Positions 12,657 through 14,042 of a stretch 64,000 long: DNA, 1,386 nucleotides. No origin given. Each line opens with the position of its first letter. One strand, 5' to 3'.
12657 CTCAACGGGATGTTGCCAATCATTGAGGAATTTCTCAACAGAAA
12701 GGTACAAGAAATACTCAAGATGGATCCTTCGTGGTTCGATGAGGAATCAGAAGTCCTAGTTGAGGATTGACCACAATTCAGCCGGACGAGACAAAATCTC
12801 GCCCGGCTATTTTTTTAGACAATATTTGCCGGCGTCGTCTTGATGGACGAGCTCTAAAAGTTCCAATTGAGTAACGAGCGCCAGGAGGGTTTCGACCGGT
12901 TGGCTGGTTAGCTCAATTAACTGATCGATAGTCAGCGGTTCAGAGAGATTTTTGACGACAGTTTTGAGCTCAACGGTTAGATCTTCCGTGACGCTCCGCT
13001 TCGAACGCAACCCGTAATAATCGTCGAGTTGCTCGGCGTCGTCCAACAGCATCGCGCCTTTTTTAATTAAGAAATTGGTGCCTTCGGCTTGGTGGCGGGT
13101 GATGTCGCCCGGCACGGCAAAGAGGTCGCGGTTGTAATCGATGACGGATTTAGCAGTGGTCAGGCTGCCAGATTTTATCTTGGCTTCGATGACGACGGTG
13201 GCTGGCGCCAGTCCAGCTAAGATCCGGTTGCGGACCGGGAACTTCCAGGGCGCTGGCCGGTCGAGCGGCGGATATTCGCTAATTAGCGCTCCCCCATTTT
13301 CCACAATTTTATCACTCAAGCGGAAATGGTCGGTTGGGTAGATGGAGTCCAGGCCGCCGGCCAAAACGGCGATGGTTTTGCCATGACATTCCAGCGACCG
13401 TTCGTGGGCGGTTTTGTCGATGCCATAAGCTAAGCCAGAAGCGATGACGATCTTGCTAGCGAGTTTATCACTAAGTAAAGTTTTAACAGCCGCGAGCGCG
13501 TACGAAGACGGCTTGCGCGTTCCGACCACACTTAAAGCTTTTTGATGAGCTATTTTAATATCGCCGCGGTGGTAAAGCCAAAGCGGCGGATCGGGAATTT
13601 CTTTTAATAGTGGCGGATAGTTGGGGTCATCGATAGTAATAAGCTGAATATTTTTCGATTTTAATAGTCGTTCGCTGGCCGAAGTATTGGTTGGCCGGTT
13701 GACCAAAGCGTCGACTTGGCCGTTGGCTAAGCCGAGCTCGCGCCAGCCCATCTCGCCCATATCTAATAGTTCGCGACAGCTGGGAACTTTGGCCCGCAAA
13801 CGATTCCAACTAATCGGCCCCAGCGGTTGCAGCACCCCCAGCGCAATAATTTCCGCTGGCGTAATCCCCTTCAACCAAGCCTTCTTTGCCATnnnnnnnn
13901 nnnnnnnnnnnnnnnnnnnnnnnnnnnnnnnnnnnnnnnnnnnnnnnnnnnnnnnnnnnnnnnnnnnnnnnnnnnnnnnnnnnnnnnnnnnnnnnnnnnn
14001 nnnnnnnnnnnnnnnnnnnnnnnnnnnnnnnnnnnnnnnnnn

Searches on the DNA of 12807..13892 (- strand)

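Call 30: search_rna_families(source=L021, start=5000, end=6100, threshold=evalue, max_evalue=10, show_alignments=3)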
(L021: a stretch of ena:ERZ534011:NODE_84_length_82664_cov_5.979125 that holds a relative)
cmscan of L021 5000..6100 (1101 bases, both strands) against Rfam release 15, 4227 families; matches with E-value up to 10: 13.
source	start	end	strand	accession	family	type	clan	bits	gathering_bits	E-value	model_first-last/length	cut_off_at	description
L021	5649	5769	-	RF00506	Thr_leader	Cis-reg; leader;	-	24.8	55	0.04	1-118/118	no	Threonine operon leader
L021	5646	5681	-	RF00489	ctRNA_p42d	Gene; antisense;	-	24.2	50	0.013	1-46/46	no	ctRNA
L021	5624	5684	+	RF01859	Phe_leader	Cis-reg; leader;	-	23.3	55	0.3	1-125/125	no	Phenylalanine leader peptide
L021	5634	5737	-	RF02621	BSnc120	Gene; sRNA;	-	22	114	0.036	1-88/88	no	Brucella sRNA 120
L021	5649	5712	-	RF01859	Phe_leader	Cis-reg; leader;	-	21.1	55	0.95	1-125/125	no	Phenylalanine leader peptide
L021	5611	5676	+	RF02236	asX2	Gene; sRNA;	-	19.6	70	0.42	1-87/87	no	Xanthomonas sRNA asX2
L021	5025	5104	-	RF01653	ceN80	Gene; snRNA; snoRNA; HACA-box;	-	17.7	80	1.1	1-131/131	no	Caenorhabditis snoRNA ceN80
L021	5126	5191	+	RF02236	asX2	Gene; sRNA;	-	17.2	70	1.6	1-87/87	no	Xanthomonas sRNA asX2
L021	5602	5692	-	RF01054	preQ1-II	Cis-reg; riboswitch;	-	17.2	47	9.1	1-99/99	no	PreQ1-II (pre queuosine) riboswitch aptamer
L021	5190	5246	+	RF03663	mir-5911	Gene; miRNA;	-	15.9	84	5.7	1-74/74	no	mir-5911 microRNA precursor family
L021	5221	5302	+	RF00345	snoR1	Gene; snRNA; snoRNA; CD-box;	CL00066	14.8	49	6.1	1-93/93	no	Small nucleolar RNA snoR1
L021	5004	5090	+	RF02227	sX8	Gene; sRNA;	-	14.7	50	6.6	1-82/82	no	Proteobacterial sRNA sX8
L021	5167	5228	-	RF02837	anti-hemB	Gene; sRNA;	-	13.4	49.5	4.3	1-81/81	no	Burkholderia RNA 7 (anti-hemB)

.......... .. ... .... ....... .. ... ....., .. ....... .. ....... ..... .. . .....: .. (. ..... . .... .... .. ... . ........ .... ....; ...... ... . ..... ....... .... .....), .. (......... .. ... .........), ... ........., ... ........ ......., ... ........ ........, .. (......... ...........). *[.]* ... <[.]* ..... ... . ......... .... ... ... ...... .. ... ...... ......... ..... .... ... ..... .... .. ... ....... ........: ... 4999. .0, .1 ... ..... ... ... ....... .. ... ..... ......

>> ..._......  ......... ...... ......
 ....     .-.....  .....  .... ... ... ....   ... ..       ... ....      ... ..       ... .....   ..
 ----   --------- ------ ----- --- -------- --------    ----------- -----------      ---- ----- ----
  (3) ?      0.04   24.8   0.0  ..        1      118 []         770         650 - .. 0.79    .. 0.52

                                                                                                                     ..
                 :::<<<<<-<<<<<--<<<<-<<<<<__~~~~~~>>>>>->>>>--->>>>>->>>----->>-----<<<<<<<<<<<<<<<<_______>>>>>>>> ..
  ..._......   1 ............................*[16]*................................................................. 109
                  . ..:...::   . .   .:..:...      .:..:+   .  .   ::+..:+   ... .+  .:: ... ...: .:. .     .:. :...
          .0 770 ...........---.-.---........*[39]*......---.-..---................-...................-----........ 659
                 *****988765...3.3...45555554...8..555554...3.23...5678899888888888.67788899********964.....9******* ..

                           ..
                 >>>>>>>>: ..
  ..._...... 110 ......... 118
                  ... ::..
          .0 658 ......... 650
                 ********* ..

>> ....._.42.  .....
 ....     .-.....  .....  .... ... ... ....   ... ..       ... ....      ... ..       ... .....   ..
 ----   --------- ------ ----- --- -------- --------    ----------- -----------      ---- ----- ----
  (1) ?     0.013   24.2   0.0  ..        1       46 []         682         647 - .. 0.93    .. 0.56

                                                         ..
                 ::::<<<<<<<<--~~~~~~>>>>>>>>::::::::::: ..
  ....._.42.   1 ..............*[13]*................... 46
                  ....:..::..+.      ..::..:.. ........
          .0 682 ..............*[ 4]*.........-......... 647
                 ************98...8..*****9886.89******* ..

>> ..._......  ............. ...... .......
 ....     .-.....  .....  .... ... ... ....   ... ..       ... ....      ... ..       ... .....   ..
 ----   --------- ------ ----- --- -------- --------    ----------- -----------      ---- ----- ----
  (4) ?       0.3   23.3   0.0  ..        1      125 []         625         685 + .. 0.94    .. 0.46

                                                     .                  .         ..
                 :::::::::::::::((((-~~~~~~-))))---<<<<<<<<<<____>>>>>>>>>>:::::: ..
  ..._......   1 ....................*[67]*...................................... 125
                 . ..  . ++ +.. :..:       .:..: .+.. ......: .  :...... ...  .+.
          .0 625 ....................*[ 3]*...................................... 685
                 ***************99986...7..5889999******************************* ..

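Call 31: search_rna_families(source=L023, start=5600, end=6100, threshold=evalue, max_evalue=10, show_alignments=3)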
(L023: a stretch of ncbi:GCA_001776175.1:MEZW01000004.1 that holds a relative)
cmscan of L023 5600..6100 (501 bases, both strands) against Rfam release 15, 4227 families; matches with E-value up to 10: 4.
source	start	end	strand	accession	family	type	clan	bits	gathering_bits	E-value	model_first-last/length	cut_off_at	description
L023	5844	5899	-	RF03774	mir-2110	Gene; miRNA;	-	17.2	90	2.5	1-75/75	no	mir-2110 microRNA precursor family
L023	5858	5885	-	RF04180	BTnc231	Gene; sRNA;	-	16.7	80.4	0.58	125-152/154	no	Bacteroides sRNA BTnc231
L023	5846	5895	-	RF03815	mir-3051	Gene; miRNA;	-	15.8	100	9.8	1-77/77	no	mir-3051 microRNA precursor family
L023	5763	5790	+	RF02162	XIST_A_REPEAT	Gene; sRNA;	-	12.3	33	8.8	1-37/37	no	XIST RNA A repeat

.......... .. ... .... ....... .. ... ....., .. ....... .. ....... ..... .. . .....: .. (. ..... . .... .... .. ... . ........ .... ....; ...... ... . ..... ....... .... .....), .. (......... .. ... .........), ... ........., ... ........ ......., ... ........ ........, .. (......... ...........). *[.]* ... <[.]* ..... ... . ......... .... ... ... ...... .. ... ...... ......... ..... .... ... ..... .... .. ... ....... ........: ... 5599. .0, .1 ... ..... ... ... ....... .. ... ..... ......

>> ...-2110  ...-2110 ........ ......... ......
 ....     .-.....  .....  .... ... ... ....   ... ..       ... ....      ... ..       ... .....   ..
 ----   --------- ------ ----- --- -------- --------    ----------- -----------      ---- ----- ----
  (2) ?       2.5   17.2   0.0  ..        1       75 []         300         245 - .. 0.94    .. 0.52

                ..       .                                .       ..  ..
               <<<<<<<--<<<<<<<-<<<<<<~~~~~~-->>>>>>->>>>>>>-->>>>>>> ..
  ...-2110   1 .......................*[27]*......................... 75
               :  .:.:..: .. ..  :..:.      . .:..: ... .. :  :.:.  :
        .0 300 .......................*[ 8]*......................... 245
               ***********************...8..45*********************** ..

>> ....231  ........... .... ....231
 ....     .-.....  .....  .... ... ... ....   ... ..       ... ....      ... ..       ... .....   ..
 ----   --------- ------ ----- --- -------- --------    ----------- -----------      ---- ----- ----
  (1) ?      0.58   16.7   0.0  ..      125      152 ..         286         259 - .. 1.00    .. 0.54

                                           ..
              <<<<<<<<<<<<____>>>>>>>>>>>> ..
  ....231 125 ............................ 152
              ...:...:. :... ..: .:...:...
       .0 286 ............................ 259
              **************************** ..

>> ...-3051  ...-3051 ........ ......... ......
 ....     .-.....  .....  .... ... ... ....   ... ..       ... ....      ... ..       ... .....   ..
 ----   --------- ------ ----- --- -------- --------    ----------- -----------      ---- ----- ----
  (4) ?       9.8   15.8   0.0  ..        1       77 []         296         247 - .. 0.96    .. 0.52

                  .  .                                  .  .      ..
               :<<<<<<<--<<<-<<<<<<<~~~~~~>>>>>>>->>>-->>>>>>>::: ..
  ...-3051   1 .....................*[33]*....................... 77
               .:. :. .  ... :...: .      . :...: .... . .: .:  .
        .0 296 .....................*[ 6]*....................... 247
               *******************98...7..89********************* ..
